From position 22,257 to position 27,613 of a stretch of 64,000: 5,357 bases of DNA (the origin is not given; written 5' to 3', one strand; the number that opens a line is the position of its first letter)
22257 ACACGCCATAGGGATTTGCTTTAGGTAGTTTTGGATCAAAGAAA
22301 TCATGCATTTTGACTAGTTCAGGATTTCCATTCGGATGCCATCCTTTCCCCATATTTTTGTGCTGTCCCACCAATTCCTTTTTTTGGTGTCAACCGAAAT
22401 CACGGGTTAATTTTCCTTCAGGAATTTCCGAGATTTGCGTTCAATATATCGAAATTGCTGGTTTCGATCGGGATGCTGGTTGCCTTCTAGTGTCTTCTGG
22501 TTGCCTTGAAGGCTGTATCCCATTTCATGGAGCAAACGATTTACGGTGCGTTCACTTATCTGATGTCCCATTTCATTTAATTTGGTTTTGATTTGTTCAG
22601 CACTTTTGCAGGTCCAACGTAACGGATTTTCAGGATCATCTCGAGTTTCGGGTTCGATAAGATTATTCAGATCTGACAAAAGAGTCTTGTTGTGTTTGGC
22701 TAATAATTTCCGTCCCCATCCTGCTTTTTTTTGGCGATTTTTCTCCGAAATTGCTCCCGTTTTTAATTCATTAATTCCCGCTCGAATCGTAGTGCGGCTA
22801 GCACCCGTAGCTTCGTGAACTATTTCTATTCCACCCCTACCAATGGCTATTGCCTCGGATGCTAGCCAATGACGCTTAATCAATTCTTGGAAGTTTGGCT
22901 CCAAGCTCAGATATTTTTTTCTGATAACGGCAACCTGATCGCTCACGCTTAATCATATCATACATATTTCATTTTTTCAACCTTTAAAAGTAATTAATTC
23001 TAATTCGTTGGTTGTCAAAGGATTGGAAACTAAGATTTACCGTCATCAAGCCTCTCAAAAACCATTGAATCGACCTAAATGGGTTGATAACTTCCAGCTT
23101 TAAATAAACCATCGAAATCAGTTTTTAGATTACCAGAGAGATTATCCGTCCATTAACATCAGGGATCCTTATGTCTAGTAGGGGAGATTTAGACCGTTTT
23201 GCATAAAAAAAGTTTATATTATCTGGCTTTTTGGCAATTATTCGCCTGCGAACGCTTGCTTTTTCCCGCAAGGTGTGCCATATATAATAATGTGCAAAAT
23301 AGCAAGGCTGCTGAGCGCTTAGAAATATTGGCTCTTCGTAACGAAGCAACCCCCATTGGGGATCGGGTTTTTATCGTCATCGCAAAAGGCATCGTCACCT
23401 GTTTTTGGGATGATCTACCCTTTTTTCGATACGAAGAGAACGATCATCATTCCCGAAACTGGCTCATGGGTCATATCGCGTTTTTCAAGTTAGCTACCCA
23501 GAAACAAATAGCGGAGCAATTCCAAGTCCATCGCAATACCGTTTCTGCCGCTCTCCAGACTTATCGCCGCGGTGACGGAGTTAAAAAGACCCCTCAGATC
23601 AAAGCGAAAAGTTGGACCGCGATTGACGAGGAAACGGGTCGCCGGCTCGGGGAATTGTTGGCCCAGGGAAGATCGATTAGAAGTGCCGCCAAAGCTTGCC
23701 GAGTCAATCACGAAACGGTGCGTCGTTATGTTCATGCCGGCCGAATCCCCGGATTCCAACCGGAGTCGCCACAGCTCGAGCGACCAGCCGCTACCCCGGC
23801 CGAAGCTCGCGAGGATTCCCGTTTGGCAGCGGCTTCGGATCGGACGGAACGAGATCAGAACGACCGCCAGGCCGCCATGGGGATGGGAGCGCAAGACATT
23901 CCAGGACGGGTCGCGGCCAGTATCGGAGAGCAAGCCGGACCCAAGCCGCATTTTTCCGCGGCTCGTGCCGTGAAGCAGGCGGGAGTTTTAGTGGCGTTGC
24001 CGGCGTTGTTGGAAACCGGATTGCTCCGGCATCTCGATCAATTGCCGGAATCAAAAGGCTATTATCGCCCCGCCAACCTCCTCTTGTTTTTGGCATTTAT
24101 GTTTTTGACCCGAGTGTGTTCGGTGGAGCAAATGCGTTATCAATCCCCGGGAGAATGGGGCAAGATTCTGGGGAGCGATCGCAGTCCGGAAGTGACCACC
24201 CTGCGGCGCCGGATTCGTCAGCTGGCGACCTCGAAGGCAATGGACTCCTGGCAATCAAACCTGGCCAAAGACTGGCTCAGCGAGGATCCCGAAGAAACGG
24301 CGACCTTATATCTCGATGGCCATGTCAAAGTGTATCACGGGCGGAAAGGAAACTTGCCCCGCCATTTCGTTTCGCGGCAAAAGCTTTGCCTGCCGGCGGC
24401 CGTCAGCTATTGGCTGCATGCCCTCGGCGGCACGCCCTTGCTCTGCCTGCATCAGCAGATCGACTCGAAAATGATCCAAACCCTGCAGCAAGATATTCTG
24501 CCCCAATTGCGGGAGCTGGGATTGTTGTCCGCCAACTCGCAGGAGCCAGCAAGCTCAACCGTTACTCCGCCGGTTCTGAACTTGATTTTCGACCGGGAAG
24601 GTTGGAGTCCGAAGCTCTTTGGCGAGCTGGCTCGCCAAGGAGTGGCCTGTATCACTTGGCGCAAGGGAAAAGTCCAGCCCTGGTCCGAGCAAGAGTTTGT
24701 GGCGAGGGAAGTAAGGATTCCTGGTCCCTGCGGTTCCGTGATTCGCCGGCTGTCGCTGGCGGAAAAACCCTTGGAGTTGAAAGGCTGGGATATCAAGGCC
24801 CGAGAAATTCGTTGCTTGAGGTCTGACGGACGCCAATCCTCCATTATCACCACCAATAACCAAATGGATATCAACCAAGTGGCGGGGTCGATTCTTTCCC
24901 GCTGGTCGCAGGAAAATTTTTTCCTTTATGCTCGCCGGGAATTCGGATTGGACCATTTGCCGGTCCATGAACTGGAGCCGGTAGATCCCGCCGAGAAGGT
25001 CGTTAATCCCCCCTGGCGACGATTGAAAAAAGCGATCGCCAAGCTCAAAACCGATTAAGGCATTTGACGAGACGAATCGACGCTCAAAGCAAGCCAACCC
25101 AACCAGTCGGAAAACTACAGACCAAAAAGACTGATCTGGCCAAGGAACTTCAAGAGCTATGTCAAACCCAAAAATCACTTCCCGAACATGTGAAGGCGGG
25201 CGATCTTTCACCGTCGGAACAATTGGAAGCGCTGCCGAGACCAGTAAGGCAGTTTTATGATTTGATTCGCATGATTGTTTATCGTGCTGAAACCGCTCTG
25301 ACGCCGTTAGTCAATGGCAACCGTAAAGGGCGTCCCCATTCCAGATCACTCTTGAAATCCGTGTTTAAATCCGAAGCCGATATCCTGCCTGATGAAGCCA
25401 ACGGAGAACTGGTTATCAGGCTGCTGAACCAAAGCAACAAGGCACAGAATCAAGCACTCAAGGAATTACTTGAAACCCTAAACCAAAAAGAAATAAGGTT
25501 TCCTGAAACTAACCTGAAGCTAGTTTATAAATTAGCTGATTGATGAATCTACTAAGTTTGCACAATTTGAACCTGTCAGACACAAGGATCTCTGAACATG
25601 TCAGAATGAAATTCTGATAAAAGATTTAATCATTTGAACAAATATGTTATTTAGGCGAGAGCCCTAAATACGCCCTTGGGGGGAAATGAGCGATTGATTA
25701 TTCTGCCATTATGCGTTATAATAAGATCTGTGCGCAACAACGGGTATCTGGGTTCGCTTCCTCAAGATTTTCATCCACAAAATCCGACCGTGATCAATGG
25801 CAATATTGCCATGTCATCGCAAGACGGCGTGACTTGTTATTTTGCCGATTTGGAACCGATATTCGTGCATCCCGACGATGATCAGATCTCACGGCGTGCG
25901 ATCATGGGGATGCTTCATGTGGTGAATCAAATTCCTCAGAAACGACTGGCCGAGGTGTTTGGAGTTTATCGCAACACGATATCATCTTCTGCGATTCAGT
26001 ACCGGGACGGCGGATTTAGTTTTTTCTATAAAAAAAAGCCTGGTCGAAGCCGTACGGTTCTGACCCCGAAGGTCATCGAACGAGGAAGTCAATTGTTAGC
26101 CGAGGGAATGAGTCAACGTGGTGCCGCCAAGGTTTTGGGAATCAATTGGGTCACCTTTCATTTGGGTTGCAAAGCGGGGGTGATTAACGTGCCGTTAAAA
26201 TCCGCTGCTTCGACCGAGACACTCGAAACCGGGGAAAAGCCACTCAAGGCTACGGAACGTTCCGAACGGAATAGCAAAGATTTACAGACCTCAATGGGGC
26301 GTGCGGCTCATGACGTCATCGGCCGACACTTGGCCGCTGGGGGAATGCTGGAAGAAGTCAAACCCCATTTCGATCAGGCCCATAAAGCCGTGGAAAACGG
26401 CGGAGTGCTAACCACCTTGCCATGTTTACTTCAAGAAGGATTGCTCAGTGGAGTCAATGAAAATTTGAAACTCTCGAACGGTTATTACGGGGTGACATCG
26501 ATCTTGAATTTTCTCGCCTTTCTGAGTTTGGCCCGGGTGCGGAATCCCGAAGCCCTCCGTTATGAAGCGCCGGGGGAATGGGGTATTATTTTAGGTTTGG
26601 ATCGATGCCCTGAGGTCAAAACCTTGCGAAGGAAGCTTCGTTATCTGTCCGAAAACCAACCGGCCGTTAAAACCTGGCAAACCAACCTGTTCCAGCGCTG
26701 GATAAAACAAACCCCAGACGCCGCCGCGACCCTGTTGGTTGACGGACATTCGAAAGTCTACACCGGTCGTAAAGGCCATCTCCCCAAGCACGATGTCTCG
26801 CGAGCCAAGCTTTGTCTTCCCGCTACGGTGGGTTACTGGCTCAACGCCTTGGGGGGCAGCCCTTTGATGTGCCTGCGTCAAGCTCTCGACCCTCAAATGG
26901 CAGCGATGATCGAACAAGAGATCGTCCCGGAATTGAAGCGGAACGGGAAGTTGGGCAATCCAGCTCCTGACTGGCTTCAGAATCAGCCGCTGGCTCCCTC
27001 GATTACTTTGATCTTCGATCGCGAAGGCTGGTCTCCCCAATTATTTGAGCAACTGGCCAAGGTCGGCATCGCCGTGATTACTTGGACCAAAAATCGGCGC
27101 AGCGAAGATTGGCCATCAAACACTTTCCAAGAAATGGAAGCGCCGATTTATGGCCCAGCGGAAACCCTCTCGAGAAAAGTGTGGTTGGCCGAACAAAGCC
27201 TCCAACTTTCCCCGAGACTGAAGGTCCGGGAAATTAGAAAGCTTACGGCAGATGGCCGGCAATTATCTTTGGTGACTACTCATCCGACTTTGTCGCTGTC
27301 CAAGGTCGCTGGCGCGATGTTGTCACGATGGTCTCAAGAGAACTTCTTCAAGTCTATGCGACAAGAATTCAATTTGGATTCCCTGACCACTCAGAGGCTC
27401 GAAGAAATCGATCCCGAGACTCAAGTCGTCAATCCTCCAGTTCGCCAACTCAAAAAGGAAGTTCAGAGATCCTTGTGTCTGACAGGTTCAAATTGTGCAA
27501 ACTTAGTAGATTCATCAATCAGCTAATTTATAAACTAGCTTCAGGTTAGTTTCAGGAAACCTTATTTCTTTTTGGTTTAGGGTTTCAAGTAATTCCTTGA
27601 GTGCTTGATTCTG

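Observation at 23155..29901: ISx/ISy: a ~2.4-kb IS group with 5-bp TSDs encoding ~780-aa HTH-plus-DDE-like proteins that I cannot place in a named family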

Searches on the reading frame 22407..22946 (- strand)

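Call 43: search_protein_families(library=pfam, proteins=[window:22407-22946:-], max_evalue=0.001)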
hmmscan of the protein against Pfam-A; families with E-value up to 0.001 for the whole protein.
window:22407-22946:- (179 aa): 3 families
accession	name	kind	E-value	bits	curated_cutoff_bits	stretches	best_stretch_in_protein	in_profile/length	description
PF07592.17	DDE_Tnp_ISAZ013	-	1.9e-31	109.7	26.9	1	92-178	1-87/308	Rhodopirellula transposase DDE domain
PF13592.12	HTH_33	-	1.8e-05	24.7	25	1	123-165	14-56/60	Winged helix-turn helix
PF01498.24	HTH_Tnp_Tc3_2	-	2.9e-05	24.7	31.5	1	106-147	13-47/72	Transposase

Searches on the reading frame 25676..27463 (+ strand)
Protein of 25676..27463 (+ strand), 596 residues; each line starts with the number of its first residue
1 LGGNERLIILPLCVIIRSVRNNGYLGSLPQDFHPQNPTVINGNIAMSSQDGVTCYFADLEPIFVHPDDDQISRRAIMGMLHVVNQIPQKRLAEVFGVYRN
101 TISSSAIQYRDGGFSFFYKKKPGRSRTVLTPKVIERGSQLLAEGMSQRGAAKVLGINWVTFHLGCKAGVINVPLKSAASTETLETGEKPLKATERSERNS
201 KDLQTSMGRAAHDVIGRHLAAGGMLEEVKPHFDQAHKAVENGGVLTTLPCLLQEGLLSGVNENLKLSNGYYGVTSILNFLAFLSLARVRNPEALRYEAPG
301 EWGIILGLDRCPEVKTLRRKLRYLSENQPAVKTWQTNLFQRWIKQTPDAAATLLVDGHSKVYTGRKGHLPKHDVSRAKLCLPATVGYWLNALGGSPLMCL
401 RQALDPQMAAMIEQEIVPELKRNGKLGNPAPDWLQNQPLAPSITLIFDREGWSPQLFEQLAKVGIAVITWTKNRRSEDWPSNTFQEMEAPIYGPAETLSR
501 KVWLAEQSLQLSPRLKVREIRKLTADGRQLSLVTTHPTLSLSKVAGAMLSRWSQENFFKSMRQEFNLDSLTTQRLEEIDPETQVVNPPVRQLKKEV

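Call 11: search_protein_families(library=pfam, proteins=[window:25676-27463:+], max_evalue=1)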
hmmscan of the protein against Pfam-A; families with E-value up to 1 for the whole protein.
window:25676-27463:+ (596 aa): 4 families
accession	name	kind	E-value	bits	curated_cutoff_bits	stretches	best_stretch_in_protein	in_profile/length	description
PF21804.3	Transposase_29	-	2.8e-73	247.5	27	1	219-594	12-381/562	Transposase protein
PF13384.12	HTH_23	-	0.0012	19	24.6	0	139-161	12-34/50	Homeodomain-like domain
PF05175.20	MTS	-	0.0084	16.2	23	1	130-209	12-84/170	Methyltransferase small domain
PF13518.12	HTH_28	-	0.012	16.1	25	1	82-125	9-51/52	Helix-turn-helix domain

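Call 12: search_protein_families(library=ncbifam, proteins=[window:25676-27463:+], max_evalue=1)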
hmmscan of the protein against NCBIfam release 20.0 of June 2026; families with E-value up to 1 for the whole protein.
window:25676-27463:+ (596 aa): 4 families
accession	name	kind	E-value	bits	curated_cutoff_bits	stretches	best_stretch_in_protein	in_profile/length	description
NF033592.1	transpos_IS4_1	equivalog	2.4e-05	23.6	115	1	444-575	179-311/332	IS4 family transposase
NF049925.1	transpos_IS4_4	equivalog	0.015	14.1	250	1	454-569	222-343/449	IS4 family transposase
NF033545.0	transpos_IS630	equivalog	0.047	13.1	100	1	85-149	12-77/299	IS630 family transposase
NF049921.1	transpos_IS701_2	equivalog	0.062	12.7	250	1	471-574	175-269/318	IS701 family transposase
